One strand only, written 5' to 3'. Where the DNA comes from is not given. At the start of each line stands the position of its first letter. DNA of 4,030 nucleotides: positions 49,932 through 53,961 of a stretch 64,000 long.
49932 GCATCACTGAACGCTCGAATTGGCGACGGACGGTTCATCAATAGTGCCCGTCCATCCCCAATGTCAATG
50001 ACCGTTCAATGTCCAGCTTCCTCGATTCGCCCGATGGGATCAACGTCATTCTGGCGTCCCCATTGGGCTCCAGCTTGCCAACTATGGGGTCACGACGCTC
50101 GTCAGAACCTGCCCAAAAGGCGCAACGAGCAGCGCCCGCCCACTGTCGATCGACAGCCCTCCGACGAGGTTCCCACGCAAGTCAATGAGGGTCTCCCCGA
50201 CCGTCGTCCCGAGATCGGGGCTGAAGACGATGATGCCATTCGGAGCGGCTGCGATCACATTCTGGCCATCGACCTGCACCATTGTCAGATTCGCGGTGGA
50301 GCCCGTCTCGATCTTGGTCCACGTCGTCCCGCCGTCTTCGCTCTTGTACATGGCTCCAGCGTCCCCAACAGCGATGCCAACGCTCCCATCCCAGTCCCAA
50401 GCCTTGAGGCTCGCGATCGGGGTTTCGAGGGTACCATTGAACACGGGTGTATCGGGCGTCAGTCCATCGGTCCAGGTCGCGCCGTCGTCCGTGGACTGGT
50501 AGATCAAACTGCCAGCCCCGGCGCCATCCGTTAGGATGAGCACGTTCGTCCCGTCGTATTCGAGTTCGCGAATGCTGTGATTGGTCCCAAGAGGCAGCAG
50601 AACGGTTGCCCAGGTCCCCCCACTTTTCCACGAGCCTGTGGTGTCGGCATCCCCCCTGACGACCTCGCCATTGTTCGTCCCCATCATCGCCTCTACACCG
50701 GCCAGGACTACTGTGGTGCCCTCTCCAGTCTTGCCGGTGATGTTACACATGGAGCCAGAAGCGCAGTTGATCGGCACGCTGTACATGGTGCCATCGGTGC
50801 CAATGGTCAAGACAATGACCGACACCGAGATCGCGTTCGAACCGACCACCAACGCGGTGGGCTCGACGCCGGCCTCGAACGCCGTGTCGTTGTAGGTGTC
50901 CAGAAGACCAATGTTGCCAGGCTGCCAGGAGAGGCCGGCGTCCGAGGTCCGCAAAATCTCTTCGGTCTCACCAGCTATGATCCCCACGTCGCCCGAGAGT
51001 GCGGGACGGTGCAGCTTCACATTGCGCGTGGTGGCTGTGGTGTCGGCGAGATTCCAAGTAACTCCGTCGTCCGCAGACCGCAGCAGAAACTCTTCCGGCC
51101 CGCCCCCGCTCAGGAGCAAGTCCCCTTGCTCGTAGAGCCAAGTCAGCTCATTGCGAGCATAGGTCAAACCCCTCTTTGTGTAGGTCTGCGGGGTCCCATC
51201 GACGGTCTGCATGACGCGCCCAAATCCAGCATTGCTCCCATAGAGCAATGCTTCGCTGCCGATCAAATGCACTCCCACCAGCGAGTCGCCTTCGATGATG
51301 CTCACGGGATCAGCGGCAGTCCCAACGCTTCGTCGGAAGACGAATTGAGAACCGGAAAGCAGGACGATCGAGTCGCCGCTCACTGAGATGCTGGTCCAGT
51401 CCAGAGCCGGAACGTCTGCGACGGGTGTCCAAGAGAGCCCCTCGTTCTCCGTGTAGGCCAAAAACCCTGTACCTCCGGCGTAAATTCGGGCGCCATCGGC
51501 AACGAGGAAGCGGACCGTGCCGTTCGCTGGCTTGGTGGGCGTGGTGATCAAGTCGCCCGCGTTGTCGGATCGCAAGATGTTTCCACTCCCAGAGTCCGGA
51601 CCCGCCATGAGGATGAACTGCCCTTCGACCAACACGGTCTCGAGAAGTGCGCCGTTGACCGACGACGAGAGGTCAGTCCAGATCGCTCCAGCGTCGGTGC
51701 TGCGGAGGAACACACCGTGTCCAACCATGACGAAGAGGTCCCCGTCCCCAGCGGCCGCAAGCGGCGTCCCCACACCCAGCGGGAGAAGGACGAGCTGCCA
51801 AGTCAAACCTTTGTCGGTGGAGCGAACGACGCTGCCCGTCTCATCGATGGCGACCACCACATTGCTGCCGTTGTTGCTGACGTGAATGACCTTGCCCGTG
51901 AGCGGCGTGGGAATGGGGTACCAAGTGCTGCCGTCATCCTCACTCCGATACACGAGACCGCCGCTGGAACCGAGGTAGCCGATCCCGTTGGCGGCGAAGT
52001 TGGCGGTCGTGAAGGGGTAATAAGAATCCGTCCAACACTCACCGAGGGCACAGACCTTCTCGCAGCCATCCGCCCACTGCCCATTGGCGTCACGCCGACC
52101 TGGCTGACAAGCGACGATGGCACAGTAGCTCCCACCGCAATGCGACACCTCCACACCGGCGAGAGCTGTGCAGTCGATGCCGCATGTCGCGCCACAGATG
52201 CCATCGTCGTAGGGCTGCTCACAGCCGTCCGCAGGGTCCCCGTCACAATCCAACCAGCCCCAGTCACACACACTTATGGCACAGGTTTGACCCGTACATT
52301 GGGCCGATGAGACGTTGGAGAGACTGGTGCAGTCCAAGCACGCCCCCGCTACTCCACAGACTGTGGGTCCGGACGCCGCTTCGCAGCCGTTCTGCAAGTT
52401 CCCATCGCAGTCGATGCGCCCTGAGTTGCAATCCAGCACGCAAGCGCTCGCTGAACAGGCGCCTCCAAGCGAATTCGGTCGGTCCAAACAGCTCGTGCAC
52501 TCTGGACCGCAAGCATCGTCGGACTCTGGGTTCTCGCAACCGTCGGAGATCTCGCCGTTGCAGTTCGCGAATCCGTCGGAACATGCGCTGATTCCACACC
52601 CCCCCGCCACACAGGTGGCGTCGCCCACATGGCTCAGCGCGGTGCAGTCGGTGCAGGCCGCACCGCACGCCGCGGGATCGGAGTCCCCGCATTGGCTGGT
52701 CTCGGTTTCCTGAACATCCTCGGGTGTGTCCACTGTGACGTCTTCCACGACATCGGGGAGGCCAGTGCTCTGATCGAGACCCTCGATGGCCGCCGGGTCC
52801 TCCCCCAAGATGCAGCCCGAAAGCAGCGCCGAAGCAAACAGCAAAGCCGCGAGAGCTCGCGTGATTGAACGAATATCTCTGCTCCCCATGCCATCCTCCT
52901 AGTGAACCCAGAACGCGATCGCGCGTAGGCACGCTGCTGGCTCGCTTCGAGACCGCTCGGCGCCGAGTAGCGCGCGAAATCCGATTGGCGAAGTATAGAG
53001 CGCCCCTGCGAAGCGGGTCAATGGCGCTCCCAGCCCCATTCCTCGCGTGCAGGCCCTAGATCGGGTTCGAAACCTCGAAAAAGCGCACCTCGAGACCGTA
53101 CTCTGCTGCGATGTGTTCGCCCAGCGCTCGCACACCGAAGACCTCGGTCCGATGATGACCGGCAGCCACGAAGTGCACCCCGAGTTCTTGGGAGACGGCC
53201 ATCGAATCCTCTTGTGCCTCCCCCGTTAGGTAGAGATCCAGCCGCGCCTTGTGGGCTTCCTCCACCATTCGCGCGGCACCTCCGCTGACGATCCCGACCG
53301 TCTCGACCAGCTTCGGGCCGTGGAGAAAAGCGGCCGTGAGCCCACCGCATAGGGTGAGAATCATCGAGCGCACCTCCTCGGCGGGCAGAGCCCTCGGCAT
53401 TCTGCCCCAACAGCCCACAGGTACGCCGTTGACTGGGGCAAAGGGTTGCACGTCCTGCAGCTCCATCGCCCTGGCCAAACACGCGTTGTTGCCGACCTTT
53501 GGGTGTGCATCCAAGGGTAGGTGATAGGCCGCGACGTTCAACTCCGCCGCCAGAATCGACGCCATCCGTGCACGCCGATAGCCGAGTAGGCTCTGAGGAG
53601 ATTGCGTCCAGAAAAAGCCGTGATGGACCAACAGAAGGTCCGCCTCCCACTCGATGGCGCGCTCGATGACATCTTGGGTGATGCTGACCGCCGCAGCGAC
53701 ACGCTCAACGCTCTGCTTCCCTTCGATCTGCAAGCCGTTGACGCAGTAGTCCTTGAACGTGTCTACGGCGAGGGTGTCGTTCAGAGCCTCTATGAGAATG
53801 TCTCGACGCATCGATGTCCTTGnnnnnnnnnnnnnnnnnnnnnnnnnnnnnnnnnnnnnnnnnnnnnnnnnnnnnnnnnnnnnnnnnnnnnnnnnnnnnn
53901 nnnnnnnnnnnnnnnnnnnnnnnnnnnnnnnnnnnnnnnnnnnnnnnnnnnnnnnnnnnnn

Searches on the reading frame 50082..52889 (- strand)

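Call 39: search_protein_families(library=pfam, proteins=[window:50082-52889:-], max_evalue=0.001)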
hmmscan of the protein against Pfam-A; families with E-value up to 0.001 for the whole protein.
window:50082-52889:- (935 aa): 3 families
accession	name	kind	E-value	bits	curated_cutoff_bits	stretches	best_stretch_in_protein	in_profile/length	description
PF15902.12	Sortilin-Vps10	-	5.6e-17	62.1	33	1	313-412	3-117/446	Sortilin, neurotensin receptor 3,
PF14870.12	PSII_BNR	-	7.5e-11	42.3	27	0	597-656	35-95/303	Photosynthesis system II assembly factor YCF48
PF02012.26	BNR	-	0.00033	20.6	27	0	848-859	1-12/12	BNR/Asp-box repeat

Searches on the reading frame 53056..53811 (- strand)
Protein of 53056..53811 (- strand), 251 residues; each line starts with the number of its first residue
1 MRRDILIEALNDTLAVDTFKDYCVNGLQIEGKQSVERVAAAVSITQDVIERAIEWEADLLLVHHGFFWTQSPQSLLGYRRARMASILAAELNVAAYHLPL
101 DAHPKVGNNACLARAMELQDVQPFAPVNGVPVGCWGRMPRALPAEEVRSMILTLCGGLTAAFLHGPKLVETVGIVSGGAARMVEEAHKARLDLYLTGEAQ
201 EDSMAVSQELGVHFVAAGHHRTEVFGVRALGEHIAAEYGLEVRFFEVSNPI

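Call 3: search_protein_families(library=pfam, proteins=[window:53056-53811:-], max_evalue=0.01)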
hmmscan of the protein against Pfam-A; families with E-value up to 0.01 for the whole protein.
window:53056-53811:- (251 aa): 1 family
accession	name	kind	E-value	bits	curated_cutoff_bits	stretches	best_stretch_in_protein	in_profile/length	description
PF01784.24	DUF34_NIF3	-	6.1e-57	193.6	23.4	1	1-248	1-253/256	Duf34/NIF3 (NGG1p interacting factor 3)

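Call 4: search_protein_families(library=ncbifam, proteins=[window:53056-53811:-], max_evalue=0.01)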
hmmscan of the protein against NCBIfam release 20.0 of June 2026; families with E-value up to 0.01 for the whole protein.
window:53056-53811:- (251 aa): 2 families
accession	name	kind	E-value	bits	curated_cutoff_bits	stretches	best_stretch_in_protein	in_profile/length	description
NF008064.0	PRK10799.1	equivalog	5.9e-58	196.6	414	1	5-250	5-246/247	type 2 GTP cyclohydrolase I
TIGR00486.1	YbgI_SA1388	equivalog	6.9e-48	163.5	130.55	1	2-249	2-248/250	Nif3-like dinuclear metal center hexameric protein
